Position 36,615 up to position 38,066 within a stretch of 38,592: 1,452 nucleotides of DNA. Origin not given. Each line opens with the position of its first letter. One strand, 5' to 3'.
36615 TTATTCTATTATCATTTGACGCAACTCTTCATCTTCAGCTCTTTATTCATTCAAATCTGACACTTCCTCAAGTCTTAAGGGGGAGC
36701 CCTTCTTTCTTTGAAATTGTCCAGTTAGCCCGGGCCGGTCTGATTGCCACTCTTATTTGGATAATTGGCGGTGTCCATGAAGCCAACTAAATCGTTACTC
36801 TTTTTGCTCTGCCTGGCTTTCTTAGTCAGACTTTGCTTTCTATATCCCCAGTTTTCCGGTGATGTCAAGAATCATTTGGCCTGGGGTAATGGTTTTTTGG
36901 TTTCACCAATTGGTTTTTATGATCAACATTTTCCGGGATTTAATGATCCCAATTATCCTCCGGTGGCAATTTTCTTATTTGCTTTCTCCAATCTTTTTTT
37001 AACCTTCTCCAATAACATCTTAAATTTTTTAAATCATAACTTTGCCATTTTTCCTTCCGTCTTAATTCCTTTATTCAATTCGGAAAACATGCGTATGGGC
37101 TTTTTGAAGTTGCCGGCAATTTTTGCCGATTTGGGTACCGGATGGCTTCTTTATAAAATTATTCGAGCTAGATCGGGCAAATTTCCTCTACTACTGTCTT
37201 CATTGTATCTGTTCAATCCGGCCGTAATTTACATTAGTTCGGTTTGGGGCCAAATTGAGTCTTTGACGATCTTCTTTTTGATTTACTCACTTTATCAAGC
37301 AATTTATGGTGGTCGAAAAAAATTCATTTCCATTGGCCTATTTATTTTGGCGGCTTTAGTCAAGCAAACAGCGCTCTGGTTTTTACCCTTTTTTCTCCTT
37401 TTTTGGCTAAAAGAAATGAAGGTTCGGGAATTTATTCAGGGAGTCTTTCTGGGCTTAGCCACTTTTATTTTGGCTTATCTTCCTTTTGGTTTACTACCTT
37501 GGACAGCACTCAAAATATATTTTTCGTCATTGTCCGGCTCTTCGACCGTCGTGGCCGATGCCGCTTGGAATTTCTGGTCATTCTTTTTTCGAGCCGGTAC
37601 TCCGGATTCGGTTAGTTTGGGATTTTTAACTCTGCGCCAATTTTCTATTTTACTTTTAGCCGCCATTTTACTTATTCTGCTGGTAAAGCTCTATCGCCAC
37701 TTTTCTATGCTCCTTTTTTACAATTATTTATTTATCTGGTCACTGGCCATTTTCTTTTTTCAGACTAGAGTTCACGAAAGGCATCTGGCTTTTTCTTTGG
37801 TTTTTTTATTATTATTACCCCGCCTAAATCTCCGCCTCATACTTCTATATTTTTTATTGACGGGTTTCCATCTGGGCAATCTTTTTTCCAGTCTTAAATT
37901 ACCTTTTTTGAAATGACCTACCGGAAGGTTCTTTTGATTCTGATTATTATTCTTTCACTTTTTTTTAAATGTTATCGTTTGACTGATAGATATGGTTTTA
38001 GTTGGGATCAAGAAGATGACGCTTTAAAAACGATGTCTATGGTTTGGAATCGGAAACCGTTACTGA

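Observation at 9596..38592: Very dense GT-C locus: candidate extracytoplasmic, polyprenyl-phosphate-sugar-driven glycan assembly system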

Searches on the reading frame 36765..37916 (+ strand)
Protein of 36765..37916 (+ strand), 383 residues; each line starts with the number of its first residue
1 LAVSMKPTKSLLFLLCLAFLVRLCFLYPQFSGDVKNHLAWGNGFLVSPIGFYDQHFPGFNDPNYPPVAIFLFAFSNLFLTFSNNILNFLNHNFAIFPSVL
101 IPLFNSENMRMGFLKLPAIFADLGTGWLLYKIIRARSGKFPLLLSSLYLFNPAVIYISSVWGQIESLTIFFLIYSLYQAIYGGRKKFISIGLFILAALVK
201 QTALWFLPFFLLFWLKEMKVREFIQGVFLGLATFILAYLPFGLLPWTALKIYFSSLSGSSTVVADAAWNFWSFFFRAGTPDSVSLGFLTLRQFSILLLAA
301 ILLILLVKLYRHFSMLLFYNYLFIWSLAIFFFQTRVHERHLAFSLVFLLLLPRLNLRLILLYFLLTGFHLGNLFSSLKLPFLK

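Call 5: search_protein_families(library=pfam, max_evalue=0.01, proteins=[window:36765-37916:+])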
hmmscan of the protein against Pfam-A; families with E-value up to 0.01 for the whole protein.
window:36765-37916:+ (383 aa): 0 families

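Call 10: search_protein_families(library=ncbifam, max_evalue=0.01, proteins=[window:36765-37916:+])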
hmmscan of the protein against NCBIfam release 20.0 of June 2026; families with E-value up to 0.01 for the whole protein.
window:36765-37916:+ (383 aa): 0 families

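Call 42: find_homologous_proteins(query=window:36765-37916:+, max_evalue=0.00001)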
Query window:36765-37916:+ (383 aa): 178 proteins with E <= 0.00001 among 8000 candidates; the best 120 are listed.
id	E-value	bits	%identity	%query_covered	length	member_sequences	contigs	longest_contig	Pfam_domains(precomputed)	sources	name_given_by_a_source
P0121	4.0e-239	812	100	99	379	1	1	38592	-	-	-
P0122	1.4e-211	721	88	98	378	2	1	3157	-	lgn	-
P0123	1.8e-139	484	60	99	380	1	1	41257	PF09594.17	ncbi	-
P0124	3.5e-137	476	61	93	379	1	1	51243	-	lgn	-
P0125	1.0e-135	471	63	99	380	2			-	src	-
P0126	6.2e-134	465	60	93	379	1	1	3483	-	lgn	-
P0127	1.2e-132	461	59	97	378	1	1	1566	-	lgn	-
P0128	8.6e-130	452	59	93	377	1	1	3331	-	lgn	-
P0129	3.2e-123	430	55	99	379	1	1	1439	-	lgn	-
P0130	1.2e-121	425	54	99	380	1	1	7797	-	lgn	-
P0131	6.5e-121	422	57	99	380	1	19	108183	-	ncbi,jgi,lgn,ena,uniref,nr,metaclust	ncbi:MAG: hypothetical protein UX08_C0006G0017 [Candidatus Collierbacteria bacterium GW2011_GWB1_45_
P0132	6.4e-119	416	54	93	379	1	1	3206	-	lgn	-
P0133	1.6e-118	415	56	99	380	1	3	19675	-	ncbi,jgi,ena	jgi:Gpi18-like mannosyltransferase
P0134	3.8e-118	413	57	93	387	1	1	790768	-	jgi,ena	-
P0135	3.2e-117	410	55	99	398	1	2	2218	-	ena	-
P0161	7.1e-102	360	53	92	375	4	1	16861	PF09594.17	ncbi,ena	-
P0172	1.3e-95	339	50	95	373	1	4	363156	PF09594.17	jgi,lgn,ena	-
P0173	2.4e-95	338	50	93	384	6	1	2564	PF09594.17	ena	-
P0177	1.2e-94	336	46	100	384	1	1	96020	PF09594.17,PF03155.22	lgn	-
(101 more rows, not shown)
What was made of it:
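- Checked: 36777 is the correct start of the ORF listed from 36765 (call 42: the database protein is 379 aa).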

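Call 43: find_encoding_contigs(protein=P0134, flank=10000, max_places=2)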
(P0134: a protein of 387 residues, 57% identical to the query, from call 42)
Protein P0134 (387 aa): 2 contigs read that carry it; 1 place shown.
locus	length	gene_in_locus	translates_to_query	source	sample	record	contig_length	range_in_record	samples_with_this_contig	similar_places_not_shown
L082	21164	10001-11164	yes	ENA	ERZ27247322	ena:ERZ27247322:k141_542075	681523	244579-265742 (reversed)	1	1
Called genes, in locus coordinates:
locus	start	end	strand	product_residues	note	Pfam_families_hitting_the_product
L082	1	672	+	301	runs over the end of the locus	PF00535:Glycos_transf_2 (weak), PF13641:Glyco_tranf_2_3, PF13632:Glyco_trans_2_3 (faint)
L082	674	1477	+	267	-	PF00535:Glycos_transf_2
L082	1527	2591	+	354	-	PF13439:Glyco_transf_4 (weak), PF00534:Glycos_transf_1, PF13692:Glyco_trans_1_4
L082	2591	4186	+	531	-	PF13231:PMT_2 (weak)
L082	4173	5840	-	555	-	-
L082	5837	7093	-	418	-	-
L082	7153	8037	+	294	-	PF00535:Glycos_transf_2, PF10111:Glyco_tranf_2_2 (faint), PF13641:Glyco_tranf_2_3, PF13632:Glyco_trans_2_3 (weak)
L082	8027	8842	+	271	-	PF00535:Glycos_transf_2, PF13641:Glyco_tranf_2_3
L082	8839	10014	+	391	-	PF09594:GT87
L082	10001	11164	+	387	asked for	-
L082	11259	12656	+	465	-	PF13231:PMT_2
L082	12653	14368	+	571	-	PF02366:PMT (weak), PF13231:PMT_2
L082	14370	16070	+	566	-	PF13231:PMT_2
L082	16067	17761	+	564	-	PF13231:PMT_2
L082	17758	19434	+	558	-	-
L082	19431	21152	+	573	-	-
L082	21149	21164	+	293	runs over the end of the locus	PF00535:Glycos_transf_2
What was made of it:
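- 35609..36790 (+): Small GT-C, GT87-like (393 aa). The orthologue in L082 is recorded with PF09594 (call 43).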

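Call 44: find_encoding_contigs(protein=P0124, flank=10000, max_places=2)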
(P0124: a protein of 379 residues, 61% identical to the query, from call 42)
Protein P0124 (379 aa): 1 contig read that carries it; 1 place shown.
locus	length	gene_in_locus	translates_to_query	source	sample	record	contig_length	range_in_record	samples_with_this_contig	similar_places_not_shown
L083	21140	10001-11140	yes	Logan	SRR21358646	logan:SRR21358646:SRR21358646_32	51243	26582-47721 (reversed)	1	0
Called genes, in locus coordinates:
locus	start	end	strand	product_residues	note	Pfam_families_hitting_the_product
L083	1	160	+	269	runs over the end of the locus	PF00535:Glycos_transf_2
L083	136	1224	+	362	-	PF13439:Glyco_transf_4, PF00534:Glycos_transf_1, PF13692:Glyco_trans_1_4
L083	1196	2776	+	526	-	-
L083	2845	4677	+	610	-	PF09586:YfhO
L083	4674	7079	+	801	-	PF09586:YfhO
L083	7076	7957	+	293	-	PF00535:Glycos_transf_2, PF13641:Glyco_tranf_2_3, PF13632:Glyco_trans_2_3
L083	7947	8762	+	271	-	PF00535:Glycos_transf_2, PF13641:Glyco_tranf_2_3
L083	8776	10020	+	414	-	PF09594:GT87 (weak)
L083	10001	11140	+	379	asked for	-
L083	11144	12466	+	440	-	-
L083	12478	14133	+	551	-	PF02366:PMT, PF13231:PMT_2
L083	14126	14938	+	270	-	-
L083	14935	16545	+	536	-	PF13231:PMT_2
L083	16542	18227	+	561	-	-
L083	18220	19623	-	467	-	PF13231:PMT_2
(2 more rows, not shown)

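Call 45: find_homologous_proteins(query=L082:19431-21152:+, max_evalue=1e-10)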
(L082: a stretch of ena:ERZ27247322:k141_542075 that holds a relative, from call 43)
Query L082:19431-21152:+ (573 aa): 2631 proteins with E <= 1e-10 among 8000 candidates; the best 120 are listed.
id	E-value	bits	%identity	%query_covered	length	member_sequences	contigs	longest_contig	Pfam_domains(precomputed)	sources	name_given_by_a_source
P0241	0.0e+0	1274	100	100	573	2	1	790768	-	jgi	-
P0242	0.0e+0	1025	82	100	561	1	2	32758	-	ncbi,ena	-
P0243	0.0e+0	1024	81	100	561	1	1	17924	-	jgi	-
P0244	0.0e+0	1020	81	100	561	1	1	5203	-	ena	-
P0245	9.8e-290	980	77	100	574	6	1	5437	-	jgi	-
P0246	2.9e-289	979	78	100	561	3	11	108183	-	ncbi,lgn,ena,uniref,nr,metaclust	ncbi:MAG: hypothetical protein UX01_C0006G0023 [Candidatus Collierbacteria bacterium GW2011_GWB2_45_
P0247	5.9e-286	968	76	100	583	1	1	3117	PF13231.13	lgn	-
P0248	6.9e-286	968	74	100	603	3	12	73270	PF13231.13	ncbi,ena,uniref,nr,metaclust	ncbi:MAG: hypothetical protein UW68_C0002G0050 [Candidatus Collierbacteria bacterium GW2011_GWB1_44_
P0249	1.1e-285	967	75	97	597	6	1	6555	-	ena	-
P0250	3.3e-283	959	76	100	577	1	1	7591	-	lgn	-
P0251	1.7e-281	953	75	100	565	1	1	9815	-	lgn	-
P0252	9.0e-277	937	75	100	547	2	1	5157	PF13231.13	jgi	-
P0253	2.5e-267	906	74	100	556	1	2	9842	-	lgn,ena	-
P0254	6.7e-267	905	73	100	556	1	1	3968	-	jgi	-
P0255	2.5e-259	880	72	100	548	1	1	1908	PF13231.13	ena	-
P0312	3.2e-209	714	59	100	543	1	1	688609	PF13231.13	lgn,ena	-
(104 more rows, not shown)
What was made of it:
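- JGI annotators name many orthologues of the downstream array 'Ara4N transferase-like' (call 45).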

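Call 46: find_encoding_contigs(protein=P0312, flank=10000, max_places=2)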
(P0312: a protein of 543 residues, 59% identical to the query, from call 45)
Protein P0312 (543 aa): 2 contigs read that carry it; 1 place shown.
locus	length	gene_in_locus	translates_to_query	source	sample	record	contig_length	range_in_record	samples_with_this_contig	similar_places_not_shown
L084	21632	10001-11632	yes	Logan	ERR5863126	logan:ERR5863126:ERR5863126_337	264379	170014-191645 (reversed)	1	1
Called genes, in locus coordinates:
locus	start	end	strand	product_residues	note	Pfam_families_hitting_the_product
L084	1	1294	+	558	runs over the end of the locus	-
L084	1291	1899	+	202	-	-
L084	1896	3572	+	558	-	PF13231:PMT_2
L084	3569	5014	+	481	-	PF13231:PMT_2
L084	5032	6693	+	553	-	PF13231:PMT_2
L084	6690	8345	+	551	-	PF02366:PMT (weak), PF13231:PMT_2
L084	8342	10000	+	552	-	PF13231:PMT_2 (weak)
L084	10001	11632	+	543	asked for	PF13231:PMT_2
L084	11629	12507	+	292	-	PF00535:Glycos_transf_2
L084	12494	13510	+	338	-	PF13439:Glyco_transf_4, PF13579:Glyco_trans_4_4 (weak), PF00534:Glycos_transf_1, PF13692:Glyco_trans_1_4, PF13524:Glyco_trans_1_2 (weak)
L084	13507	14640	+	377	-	-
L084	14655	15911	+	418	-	-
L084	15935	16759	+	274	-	PF00535:Glycos_transf_2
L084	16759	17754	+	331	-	PF00535:Glycos_transf_2, PF10111:Glyco_tranf_2_2, PF13641:Glyco_tranf_2_3 (faint)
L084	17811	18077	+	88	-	PF13459:Fer4_15 (weak), PF13370:Fer4_13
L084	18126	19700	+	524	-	PF02310:B12-binding (weak), PF04055:Radical_SAM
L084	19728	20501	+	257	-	PF00106:adh_short, PF01370:Epimerase (weak), PF13561:adh_short_C2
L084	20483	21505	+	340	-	PF13641:Glyco_tranf_2_3, PF00535:Glycos_transf_2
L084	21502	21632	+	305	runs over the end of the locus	PF04321:RmlD_sub_bind, PF01370:Epimerase, PF02719:Polysacc_synt_2 (faint), PF13460:NAD_binding_10 (faint), PF01073:3Beta_HSD, PF07993:NAD_binding_4 (weak), PF16363:GDP_Man_Dehyd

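Call 47: find_encoding_contigs(protein=P0241, flank=10000, max_places=2)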
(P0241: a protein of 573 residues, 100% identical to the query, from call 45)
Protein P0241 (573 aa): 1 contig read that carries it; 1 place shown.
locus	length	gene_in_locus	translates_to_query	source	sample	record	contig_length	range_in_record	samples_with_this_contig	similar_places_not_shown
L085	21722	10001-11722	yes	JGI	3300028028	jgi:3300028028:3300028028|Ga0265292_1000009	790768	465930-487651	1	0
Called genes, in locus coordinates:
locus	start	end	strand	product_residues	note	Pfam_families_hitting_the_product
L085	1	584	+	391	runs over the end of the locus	PF09594:GT87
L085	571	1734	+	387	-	-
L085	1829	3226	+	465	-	PF13231:PMT_2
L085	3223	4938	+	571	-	PF02366:PMT (weak), PF13231:PMT_2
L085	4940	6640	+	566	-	PF13231:PMT_2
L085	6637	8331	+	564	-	PF13231:PMT_2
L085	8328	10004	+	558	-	-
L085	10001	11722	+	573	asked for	-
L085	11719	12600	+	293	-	PF00535:Glycos_transf_2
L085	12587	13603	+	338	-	PF13439:Glyco_transf_4, PF00534:Glycos_transf_1, PF13692:Glyco_trans_1_4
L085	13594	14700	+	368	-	-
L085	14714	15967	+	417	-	-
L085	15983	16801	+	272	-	PF00535:Glycos_transf_2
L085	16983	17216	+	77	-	-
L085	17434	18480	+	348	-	PF00535:Glycos_transf_2, PF10111:Glyco_tranf_2_2, PF13641:Glyco_tranf_2_3 (faint), PF13632:Glyco_trans_2_3 (weak)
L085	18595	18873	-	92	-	PF04545:Sigma70_r4 (faint), PF12844:HTH_19, PF01381:HTH_3, PF13443:HTH_26 (weak), PF13560:HTH_31 (weak)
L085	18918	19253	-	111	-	PF05973:Gp49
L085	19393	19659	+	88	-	PF13459:Fer4_15, PF13370:Fer4_13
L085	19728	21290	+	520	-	PF02310:B12-binding (weak), PF04055:Radical_SAM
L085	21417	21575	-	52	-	PF13370:Fer4_13, PF13459:Fer4_15 (weak)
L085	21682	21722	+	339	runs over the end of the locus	PF00535:Glycos_transf_2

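Call 48: search_protein_families(library=pfam, max_evalue=0.1, proteins=[L084:13507-14640:+, L084:14655-15911:+, L082:4173-5840:-, L082:5837-7093:-, L084:1291-1899:+, L082:17758-19434:+])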
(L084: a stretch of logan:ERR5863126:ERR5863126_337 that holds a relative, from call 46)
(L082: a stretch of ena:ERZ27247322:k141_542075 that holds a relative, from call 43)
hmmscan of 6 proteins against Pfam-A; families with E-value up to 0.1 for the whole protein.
L084:13507-14640:+ (377 aa): 0 families

L084:14655-15911:+ (418 aa): 0 families

L082:4173-5840:- (555 aa): 2 families
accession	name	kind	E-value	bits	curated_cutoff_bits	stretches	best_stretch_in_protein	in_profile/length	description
PF03650.18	MPC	-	0.047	14.3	27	0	266-307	40-81/110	Mitochondrial pyruvate carriers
PF19181.5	DUF5863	-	0.082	13.1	25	0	462-524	54-115/169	Family of unknown function (DUF5863)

L082:5837-7093:- (418 aa): 0 families

L084:1291-1899:+ (202 aa): 0 families

L082:17758-19434:+ (558 aa): 1 family
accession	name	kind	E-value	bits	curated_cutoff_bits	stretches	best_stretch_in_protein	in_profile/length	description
PF13231.12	PMT_2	-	0.022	15.4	26.1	1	80-114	16-50/160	Dolichyl-phosphate-mannose-protein mannosyltransferase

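Call 61: predict_structure(alignment_id=A2)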
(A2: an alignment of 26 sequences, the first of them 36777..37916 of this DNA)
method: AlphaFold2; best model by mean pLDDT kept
length: 379 residues; sequences in the alignment: 26
mean_pLDDT: 91.4   pTM: 0.91
mean pLDDT of the five models: 91.4, 91.0, 90.4, 90.0, 88.9
residues with pLDDT >= 90: 275; 70-90: 92; 50-70: 10; < 50: 2
segments of 3 or more residues with pLDDT < 50: none
pLDDT, mean of each block of 10 residues (from residue 1): 87 96 86 94 93 86 96 95 93 89 94 97 96 88 96 91 97 95 97 95 98 96 97 95 91 71 79 84 90 97 98 96 93 89 90 90 91 63
secondary structure, 60 per line:
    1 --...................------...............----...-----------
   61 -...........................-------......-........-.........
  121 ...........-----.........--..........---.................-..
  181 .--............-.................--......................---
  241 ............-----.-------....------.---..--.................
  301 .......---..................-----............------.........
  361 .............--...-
elements in order: H3-21 H28-42 H62-88 H96-101 H103-110 H112-131 H137-145 H148-157 H161-177 H184-195 H197-213 H216-237 H241-252 H266-269 H286-307 H311-328 H334-345 H352-373
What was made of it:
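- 36777..37916 (+): Small GT-C, ALG6/PimE-like (379 aa). AF2 pLDDT 91.4 (call 61).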

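Call 63: fold_search(model_id=the predicted structure, library=pdb)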
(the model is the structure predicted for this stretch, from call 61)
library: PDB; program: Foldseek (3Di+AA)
matches with E <= 10: 92; with E <= 0.001: 4
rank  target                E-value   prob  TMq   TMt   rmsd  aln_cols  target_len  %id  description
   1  6snh_X                7.7e-08  1.00  0.75  0.61   5.4       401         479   18  Cryo-EM structure of yeast ALG6 in complex with 6AG9 Fab and Dol25-P-Glc (released 2020-03-11)
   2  9wno_A                4.1e-04  1.00  0.61  0.57   7.8       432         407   16  Cryo-EM structure of Candida glabrata GPI mannosyltransferase I bound to Dol-P-Man (released 2025-12-03)
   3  9s6r_A                4.9e-04  1.00  0.59  0.58   8.0       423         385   12  Ternary cryo-EM structure of yeast ALG3 with Dol25-PP-GlcNAc2Man5, Dol25-P-Man, and Fab (released 2026-03-18)
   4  9dm5                  7.5e-04  1.00  0.53  0.53   6.4       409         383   17  Product-Bound mannosyltransferase PimE (released 2025-06-25)
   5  9ub7_B                1.4e-03  1.00  0.58  0.56   7.4       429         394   16  Structure of glycosylphosphatidylinositol transamidase,state 1 (released 2026-04-08)
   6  8imx_U                3.5e-03  1.00  0.56  0.51   8.1       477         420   13  Cryo-EM structure of GPI-T with a chimeric GPI-anchored protein (released 2023-08-16)
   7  7wld_U                4.2e-03  1.00  0.56  0.52   7.6       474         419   14  Cryo-EM structure of the human glycosylphosphatidylinositol transamidase complex at 2.53 Angstrom resolution (released 2022-04-27)
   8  9s6s_A                6.4e-03  1.00  0.47  0.35  10.9       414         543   14  Ternary cryo-EM structure of human ALG9 with Dol25-PP-GlcNAc2Man6, Dol25-P-Man and Fab (released 2026-03-18)
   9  9s6u_A                3.4e-02  1.00  0.48  0.36  11.0       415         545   15  Ternary cryo-EM structure of human ALG9 with Dol25-PP-GlcNAc2Man8, Dol25-P-Man and Fab (released 2026-03-18)
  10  8pn9_A                3.4e-02  1.00  0.47  0.30  15.1       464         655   13  Structure of human oligosaccharyltransferase OST-A complex bound to NGI-1 (released 2024-05-08)
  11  5ogl_A                6.6e-02  0.95  0.37  0.23  13.9       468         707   12  Structure of bacterial oligosaccharyltransferase PglB in complex with an acceptor peptide and an lipid-linked oligosac (released 2017-10-25)
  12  5f15                  1.8e-01  1.00  0.54  0.40   7.7       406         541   10  Crystal Structure of ArnT from Cupriavidus metallidurans bound to Undecaprenyl phosphate (released 2016-02-17)
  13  5ezm                  1.8e-01  0.99  0.52  0.39   8.8       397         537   11  Crystal Structure of ArnT from Cupriavidus metallidurans in the apo state (released 2016-02-17)
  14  3waj                  9.9e-01  0.57  0.42  0.23  15.4       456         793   14  Crystal structure of the Archaeoglobus fulgidus oligosaccharyltransferase (O29867_ARCFU) complex with Zn and sulfate (released 2013-10-30)
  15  8y8x                  1.1e+00  0.12  0.16  0.22  18.0       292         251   16  Cryo-EM structure of GlpF with P177 deletion in POPC nanodisc (released 2025-03-19)
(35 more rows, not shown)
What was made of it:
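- Checked: Best PDB matches are ALG6 (E 7.7e-8, TM 0.75), GPI-MT-I, ALG3 and PimE (calls 61, 63).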

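Call 74: find_related_loci(query=L085:19728-21290:+, collection=metagenome_contigs, flank=10000)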
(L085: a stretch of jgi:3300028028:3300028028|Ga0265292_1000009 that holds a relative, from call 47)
Query L085:19728-21290:+ (520 aa) in metagenome_contigs; peptide patterns used: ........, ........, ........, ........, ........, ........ (x = any residue, [..] = any of these).
211 stretches matched a pattern; 201 encode a relative of the query (tblastn E <= 1e-3); the best 80 are kept; 80 distinct loci.
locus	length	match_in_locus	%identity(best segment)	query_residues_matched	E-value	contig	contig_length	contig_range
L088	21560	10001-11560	100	1-520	0e+0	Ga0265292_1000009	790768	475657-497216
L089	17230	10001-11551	93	5-520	0e+0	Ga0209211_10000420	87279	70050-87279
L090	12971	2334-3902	89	1-518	0e+0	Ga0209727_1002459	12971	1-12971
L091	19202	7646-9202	90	1-518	0e+0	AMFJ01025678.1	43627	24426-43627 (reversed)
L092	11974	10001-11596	89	1-520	0e+0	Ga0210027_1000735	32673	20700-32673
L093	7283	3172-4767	89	1-520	0e+0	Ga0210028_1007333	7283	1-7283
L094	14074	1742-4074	89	1-520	0e+0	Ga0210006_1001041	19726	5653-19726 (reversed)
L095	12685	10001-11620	87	1-520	0e+0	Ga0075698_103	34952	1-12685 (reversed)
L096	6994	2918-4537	87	1-520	0e+0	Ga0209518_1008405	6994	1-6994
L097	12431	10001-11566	89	8-518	0e+0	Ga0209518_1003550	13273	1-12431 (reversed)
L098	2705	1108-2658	84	4-520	0e+0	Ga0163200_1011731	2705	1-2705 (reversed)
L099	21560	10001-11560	89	1-518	0e+0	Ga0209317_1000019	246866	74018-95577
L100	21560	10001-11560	89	1-518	0e+0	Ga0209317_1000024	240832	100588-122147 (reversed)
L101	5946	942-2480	85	7-519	0e+0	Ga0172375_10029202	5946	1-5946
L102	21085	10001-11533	84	3-513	0e+0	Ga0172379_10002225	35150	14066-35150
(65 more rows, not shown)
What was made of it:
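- Tried and rejected: The second scan, with a downstream radical-SAM protein, worked (call 74).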
